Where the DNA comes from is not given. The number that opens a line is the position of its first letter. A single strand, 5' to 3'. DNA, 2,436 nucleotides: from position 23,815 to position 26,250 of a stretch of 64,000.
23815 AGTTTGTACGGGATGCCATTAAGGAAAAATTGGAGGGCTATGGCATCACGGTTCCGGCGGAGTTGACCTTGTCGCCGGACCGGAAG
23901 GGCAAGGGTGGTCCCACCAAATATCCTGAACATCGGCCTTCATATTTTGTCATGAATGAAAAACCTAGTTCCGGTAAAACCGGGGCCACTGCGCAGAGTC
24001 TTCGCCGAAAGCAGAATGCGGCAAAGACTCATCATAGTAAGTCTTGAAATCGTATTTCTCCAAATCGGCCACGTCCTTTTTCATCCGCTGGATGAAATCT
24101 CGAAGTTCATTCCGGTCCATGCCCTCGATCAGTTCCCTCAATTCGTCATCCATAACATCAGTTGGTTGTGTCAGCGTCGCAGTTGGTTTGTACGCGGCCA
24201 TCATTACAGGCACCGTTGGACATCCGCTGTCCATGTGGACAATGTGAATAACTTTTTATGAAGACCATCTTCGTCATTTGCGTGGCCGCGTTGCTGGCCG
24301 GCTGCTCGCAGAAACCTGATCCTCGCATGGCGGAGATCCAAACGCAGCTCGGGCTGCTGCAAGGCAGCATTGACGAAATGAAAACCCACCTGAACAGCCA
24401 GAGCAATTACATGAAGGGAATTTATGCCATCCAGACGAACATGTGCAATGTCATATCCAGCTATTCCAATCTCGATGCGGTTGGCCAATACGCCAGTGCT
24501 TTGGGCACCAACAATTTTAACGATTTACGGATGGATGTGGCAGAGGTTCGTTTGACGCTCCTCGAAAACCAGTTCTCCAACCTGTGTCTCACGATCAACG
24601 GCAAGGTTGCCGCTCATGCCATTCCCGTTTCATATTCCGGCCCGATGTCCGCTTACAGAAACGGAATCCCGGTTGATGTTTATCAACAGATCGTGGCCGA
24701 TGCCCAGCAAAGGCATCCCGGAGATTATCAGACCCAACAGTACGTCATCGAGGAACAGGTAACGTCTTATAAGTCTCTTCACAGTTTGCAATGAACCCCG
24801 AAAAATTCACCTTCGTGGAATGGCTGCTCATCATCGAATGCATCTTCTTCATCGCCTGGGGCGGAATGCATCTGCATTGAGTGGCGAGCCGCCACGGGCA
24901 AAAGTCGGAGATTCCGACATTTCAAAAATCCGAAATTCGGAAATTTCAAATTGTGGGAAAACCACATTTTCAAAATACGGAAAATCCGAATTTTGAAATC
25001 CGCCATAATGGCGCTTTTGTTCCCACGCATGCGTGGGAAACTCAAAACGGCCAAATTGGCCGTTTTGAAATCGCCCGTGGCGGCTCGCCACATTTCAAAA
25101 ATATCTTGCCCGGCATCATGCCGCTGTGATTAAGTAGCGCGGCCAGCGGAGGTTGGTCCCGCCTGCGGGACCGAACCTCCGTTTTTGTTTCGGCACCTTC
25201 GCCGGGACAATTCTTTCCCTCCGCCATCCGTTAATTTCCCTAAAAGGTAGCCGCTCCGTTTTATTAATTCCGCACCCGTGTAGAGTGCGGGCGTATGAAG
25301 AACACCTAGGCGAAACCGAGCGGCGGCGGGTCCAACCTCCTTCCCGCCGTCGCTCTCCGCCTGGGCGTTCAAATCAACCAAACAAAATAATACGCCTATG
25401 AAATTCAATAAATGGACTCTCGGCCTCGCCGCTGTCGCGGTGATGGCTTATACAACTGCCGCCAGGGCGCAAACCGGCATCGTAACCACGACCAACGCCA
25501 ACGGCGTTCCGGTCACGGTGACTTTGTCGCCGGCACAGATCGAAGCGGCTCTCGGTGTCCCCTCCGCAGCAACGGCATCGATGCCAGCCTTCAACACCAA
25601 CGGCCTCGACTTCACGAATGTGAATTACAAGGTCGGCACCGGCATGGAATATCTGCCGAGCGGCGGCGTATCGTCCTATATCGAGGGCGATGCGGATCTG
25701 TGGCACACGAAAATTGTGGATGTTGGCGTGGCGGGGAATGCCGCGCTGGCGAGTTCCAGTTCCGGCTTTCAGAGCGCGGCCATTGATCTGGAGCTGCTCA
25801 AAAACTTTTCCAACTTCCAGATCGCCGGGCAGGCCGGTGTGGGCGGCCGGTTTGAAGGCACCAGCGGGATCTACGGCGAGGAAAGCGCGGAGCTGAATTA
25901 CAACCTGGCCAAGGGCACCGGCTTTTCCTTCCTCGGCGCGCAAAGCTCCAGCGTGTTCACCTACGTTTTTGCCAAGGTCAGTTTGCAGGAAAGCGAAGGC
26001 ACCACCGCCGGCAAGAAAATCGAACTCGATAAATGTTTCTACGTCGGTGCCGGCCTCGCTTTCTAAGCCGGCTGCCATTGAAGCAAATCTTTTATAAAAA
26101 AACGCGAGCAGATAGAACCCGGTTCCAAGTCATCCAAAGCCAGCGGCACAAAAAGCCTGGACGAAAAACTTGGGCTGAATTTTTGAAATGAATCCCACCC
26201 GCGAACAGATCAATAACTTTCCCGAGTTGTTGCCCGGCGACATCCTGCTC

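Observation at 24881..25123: Array of ~10 unrelated mini-palindromes spaced by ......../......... linkers that share their core with the prophage end sites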

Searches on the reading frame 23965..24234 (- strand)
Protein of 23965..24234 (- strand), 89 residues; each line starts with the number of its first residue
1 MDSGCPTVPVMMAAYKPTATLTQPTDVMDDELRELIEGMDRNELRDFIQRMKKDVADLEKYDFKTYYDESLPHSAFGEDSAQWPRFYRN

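Call 65: search_protein_families(library=pfam, proteins=[window:23965-24234:-], max_evalue=0.01)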
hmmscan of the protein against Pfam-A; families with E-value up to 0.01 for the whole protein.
window:23965-24234:- (89 aa): 1 family
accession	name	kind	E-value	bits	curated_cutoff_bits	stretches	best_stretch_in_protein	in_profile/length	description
PF24033.1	DUF7342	-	0.0022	18.4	31.6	1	25-65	63-104/150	Family of unknown function (DUF7342)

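Call 79: search_protein_families(library=ncbifam, proteins=[window:23965-24234:-], max_evalue=0.01)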
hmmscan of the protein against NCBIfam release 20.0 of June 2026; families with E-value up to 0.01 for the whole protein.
window:23965-24234:- (89 aa): 0 families

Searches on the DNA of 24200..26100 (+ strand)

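Call 16: search_dna_similar(query=window:24200-26100:+, collection=phages, mode=distant)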
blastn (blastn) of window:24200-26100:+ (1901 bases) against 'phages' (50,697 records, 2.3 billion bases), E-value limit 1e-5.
No match.
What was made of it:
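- Tried and rejected: DNA similarity search of 24200-26100 against cultured phages found nothing (call 16).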

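Call 77: search_rna_families(source=window, start=24700, end=25450, threshold=evalue, max_evalue=10)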
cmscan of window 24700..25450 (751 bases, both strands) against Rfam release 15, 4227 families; matches with E-value up to 10: 17.
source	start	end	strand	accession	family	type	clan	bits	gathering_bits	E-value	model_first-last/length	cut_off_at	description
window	24913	24999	+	RF01480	rli52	Cis-reg;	-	22.4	70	0.79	1-95/95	no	Listeria sRNA rli52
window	24908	25030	+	RF01240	snR85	Gene; snRNA; snoRNA; HACA-box;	CL00024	20.7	37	0.18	1-180/180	no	Small nucleolar RNA snR85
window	25032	25081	+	RF04044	mir-7939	Gene; miRNA;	-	20.4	75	0.17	1-61/61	no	mir-7939 microRNA precursor family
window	24900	24994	-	RF04134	MIR7504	Gene; miRNA;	-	20.4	83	0.85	1-124/124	no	MIR7504 microRNA precursor family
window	24995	25067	+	RF03487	mir-4423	Gene; miRNA;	-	18.8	78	0.72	1-80/80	no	mir-4423 microRNA precursor family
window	25038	25095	+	RF02900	AaHKsRNA82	Gene; sRNA;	-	18.1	51.4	7.4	1-81/81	no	Aggregatibacter sRNA 82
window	25044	25135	+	RF02420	Bp1_162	Gene; sRNA;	-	17.9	50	3.3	1-100/100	no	Burkholderia sRNA Bp1_Cand612_SIPHT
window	24920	24943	-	RF01334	CRISPR-DR21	Gene; CRISPR;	-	16.8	48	7.3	1-37/37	no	CRISPR RNA direct repeat element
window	24914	25023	+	RF02756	ES239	Gene; sRNA;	-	16.6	62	2.2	1-123/123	no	ES239 sRNA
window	24919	24999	-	RF04128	MIR8562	Gene; miRNA;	-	16.5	211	1.9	1-242/242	no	MIR8562 microRNA precursor family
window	24804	24839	-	RF00377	snoU6-53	Gene; snRNA; snoRNA; CD-box;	-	14.2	36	4.2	1-110/110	no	Small nucleolar RNA U6-53/MBII-28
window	25374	25450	+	RF02225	sX6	Gene; sRNA;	-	14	40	0.29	1-81/342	3'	Proteobacterial sRNA sX6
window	24919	24999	-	RF04133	MIR2646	Gene; miRNA;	-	13.2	245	3.5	72-186/256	no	MIR2646 microRNA precursor family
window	25035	25075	-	RF04120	MIR5998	Gene; miRNA;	-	12.7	180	7.1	1-173/173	no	MIR5998 microRNA precursor family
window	25252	25294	-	RF01727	SAM-SAH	Cis-reg; riboswitch;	-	12.3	40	6.3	1-49/49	no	SAM/SAH riboswitch aptamer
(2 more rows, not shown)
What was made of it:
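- On CRISPR array: The best CRISPR-DR Rfam score is 16.8 bits against a threshold of 48 (call 77).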

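Call 91: build_rna_model(alignment_id=A3, structure=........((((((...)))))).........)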
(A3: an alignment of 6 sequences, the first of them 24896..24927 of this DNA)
Model R1 built from alignment A3 (6 sequences, 32 columns); structure: as given.
model positions 32; base pairs 6; branch points 0; effective number of sequences 6; information 0.841 bits per position. Calibrated on 0.2 Mb of random sequence (short: E-values are rough).
structure used (alignment columns):
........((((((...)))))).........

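Call 92: search_with_rna_model(model_id=R1, sources=[window, L076, L007, L094, L097, L008, L004, L006, L369, L126, L112, L115, L105], max_evalue=10)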
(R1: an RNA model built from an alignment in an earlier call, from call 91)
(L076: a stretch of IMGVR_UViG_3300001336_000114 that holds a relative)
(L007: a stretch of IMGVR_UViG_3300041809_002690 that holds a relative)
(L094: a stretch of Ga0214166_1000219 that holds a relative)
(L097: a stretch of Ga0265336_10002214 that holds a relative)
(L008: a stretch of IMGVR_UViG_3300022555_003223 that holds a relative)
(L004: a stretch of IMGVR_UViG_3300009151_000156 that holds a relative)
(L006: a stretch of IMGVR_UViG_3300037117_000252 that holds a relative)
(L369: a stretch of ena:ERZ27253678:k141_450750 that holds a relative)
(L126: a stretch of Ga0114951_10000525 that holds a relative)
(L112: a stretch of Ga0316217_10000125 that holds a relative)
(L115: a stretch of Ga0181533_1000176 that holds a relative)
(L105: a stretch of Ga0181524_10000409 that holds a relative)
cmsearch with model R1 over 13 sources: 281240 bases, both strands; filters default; matches with E-value up to 10: 24.
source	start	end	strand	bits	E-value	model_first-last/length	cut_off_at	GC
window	24968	24999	+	41.3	8.6e-07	1-32/32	no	0.25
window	24920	24951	+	39.8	2.1e-06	1-32/32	no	0.25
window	25040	25071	+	39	3.3e-06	1-32/32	no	0.41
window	24967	24998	-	32.1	0.00022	1-32/32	no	0.25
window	24919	24950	-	31.2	0.00038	1-32/32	no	0.25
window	25039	25070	-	29.3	0.0012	1-32/32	no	0.41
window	20390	20421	+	27.7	0.0032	1-32/32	no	0.31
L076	9880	9911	+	26.9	0.0053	1-32/32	no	0.34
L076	9879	9910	-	25.5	0.012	1-32/32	no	0.34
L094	2030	2061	+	24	0.03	1-32/32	no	0.44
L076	9928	9959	-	23.1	0.05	1-32/32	no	0.22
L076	9832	9863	+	21.4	0.14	1-32/32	no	0.28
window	62803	62831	-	17.6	1.4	1-32/32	no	0.34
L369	1113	1141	+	17.6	1.4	1-32/32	no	0.34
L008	828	856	+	17.5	1.5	1-32/32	no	0.21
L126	9074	9102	+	17.5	1.5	1-32/32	no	0.21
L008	827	855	-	16.7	2.5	1-32/32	no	0.21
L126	9073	9101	-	16.7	2.5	1-32/32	no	0.21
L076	9929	9960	+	16.6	2.7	1-32/32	no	0.22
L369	11290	11321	+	15.9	4.1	1-32/32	no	0.44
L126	7642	7673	+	15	6.9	1-32/32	no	0.25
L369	1112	1140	-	14.7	8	1-32/32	no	0.38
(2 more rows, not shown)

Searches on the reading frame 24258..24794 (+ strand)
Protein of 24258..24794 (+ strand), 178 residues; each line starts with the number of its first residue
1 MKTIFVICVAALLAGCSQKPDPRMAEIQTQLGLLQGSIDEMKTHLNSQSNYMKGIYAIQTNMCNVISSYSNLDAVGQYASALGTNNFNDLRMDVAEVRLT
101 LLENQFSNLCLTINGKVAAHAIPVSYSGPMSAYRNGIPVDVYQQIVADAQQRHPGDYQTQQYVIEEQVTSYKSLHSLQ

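Call 8: search_protein_families(library=pfam, proteins=[window:24258-24794:+], max_evalue=0.01)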
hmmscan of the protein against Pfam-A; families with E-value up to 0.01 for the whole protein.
window:24258-24794:+ (178 aa): 0 families

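Call 9: search_protein_families(library=phrogs, proteins=[window:24258-24794:+], max_evalue=0.001)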
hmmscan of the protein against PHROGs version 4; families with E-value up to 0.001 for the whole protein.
window:24258-24794:+ (178 aa): 0 families
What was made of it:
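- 24258..24794 (+): 178-aa lipoprotein (signal peptide with LAGC lipobox), an orphan moron gene. No Pfam or PHROG hit (calls 8, 9).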

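Call 17: find_related_loci(query=window:24258-24794:+, collection=viral_contigs, flank=6000)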
Query window:24258-24794:+ (178 aa) in viral_contigs; peptide patterns used: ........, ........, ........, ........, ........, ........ (x = any residue, [..] = any of these).
9 stretches matched a pattern, but none encodes a relative of the query by tblastn (E <= 1e-3).

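Call 18: find_encoding_contigs(protein=window:24258-24794:+, flank=5000, max_places=10)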
Protein window:24258-24794:+ (178 aa): 4 contigs read that carry it; 2 places shown.
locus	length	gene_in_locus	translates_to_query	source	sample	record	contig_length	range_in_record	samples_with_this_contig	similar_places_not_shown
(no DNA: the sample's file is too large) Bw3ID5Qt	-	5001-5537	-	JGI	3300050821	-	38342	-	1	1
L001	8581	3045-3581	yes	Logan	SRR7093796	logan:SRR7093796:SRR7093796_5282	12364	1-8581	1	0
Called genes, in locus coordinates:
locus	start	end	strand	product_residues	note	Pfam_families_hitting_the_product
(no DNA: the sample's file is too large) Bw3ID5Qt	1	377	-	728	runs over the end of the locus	-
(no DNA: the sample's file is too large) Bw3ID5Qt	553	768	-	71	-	-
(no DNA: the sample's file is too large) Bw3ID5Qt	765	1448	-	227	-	-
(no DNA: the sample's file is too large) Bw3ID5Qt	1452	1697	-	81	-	-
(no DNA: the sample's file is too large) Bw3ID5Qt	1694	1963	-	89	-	-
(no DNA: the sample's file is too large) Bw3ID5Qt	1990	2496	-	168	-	-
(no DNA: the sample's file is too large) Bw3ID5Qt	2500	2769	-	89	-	-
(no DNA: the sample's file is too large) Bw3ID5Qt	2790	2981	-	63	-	-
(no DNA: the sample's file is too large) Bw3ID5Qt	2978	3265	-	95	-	-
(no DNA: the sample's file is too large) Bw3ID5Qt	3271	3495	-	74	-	-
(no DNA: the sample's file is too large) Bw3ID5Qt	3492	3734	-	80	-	-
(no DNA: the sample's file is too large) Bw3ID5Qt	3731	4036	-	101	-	-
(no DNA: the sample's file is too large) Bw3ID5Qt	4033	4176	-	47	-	-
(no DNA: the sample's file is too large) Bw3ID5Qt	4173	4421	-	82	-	-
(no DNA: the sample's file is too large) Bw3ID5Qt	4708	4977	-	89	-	-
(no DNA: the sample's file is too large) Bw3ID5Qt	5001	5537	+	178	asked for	-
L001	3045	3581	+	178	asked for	-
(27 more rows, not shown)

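Call 20: find_homologous_proteins(query=window:24258-24794:+, max_evalue=0.001)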
Query window:24258-24794:+ (178 aa): 1 proteins with E <= 0.001 among 101 candidates.
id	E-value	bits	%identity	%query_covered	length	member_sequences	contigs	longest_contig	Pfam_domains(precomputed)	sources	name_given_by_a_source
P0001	3.9e-112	389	100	100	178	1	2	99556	-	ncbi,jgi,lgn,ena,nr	ncbi:MAG TPA: hypothetical protein VK742_20360 [Candidatus Sulfotelmatobacter sp.]|jgi:hypothetical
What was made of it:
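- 24258..24794 (+): The only homologue among 5.8 billion clusters is itself (call 20).
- Tried and rejected: It is an orphan (calls 17, 20), so orthologous arrays could not be found through it.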

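Call 79: search_protein_families(library=ncbifam, proteins=[window:24258-24794:+], max_evalue=0.01)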
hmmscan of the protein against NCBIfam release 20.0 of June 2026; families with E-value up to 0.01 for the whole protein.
window:24258-24794:+ (178 aa): 1 family
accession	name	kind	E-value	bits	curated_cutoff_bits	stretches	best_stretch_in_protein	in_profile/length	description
NF041529.1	LvhB7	equivalog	0.00034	20.2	70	1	1-21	1-21/45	T4SS-associated protein LvhB7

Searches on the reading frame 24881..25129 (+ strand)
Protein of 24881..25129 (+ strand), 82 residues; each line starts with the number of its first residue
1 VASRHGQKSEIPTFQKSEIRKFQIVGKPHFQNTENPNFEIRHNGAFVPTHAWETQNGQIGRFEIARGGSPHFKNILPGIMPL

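Call 65: search_protein_families(library=pfam, proteins=[window:24881-25129:+], max_evalue=0.01)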
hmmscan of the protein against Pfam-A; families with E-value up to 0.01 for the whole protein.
window:24881-25129:+ (82 aa): 0 families

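Call 76: find_homologous_proteins(query=window:24881-25129:+, max_evalue=10)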
Query window:24881-25129:+ (82 aa): 1 proteins with E <= 10 among 2 candidates.
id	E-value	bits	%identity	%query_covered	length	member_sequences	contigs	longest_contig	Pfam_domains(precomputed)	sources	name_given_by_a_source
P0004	6.8e-33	130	98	71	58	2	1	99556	-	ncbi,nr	ncbi:MAG TPA: hypothetical protein VK742_20365 [Candidatus Sulfotelmatobacter sp.]|nr:hypothetical p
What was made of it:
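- The only match in the word-indexed search of 5.8 billion clusters is a 58-aa NCBI call from this same contig (call 76).
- Tried and rejected: The only hit is an NCBI call from the same contig (call 76); no Pfam hit (call 65).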

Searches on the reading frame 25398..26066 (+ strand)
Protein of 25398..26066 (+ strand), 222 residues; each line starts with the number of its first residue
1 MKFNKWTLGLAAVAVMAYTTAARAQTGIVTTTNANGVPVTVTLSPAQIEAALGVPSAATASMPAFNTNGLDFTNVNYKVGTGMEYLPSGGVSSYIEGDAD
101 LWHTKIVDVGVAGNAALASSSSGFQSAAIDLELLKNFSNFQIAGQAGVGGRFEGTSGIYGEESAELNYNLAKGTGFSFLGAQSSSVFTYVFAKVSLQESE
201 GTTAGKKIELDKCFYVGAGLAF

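Call 8: search_protein_families(library=pfam, proteins=[window:25398-26066:+], max_evalue=0.01)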
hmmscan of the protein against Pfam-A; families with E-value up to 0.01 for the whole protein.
window:25398-26066:+ (222 aa): 0 families

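Call 9: search_protein_families(library=phrogs, proteins=[window:25398-26066:+], max_evalue=0.001)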
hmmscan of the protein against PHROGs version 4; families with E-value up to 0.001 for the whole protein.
window:25398-26066:+ (222 aa): 0 families

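Call 79: search_protein_families(library=ncbifam, proteins=[window:25398-26066:+], max_evalue=0.01)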
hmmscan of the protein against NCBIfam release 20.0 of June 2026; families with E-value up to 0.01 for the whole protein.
window:25398-26066:+ (222 aa): 0 families

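Call 94: find_encoding_contigs(protein=window:25398-26066:+, flank=1500, max_places=10)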
Protein window:25398-26066:+ (222 aa): 4 contigs read that carry it; 1 place shown.
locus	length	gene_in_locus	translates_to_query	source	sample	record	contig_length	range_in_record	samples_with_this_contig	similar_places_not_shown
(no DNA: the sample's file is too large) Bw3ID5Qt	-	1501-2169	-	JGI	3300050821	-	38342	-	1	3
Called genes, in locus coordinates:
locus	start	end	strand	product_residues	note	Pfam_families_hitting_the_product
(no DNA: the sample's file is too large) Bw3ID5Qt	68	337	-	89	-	-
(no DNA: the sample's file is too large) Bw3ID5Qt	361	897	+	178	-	-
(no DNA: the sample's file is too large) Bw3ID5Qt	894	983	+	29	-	-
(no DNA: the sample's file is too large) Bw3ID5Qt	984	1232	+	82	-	-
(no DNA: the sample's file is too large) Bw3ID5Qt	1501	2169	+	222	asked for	-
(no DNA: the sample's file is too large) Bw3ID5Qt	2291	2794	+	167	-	-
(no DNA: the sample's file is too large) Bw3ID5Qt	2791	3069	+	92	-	-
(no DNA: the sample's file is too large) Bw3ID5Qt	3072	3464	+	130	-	-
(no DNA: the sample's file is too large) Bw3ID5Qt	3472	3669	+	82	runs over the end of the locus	-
